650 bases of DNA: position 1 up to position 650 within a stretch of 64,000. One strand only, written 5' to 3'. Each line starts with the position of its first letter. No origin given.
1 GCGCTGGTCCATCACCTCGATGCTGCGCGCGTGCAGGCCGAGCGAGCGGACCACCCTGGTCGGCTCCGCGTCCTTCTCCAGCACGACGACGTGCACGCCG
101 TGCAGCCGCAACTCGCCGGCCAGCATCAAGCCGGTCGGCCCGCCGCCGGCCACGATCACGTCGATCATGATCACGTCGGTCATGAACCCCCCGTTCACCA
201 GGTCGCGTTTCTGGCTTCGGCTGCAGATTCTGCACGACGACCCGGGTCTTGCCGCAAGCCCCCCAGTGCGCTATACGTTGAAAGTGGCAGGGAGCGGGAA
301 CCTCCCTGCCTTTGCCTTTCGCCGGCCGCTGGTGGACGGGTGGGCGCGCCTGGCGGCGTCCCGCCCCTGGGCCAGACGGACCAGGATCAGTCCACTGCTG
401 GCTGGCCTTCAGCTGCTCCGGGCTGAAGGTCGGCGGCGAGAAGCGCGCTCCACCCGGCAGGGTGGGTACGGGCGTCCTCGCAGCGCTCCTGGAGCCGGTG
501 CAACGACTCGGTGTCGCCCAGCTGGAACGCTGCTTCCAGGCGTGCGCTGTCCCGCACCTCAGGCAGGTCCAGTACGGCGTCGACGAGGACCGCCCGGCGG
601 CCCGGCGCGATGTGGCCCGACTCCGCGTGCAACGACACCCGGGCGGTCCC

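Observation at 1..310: Second RAE module with a Rox-like gene, sharing a 65-nt conserved block plus a hairpin conserved in position but not in sequence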

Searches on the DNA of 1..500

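Call 42: search_rna_families(source=window, start=1, end=500, threshold=evalue, max_evalue=1)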
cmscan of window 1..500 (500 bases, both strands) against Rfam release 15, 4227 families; matches with E-value up to 1: 1.
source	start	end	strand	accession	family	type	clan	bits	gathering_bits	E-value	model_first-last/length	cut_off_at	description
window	404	442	+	RF01532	TB10Cs3H2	Gene; snRNA; snoRNA; HACA-box;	-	19.6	45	0.48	1-69/69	no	Trypanosomatid snoRNA TB10Cs3H2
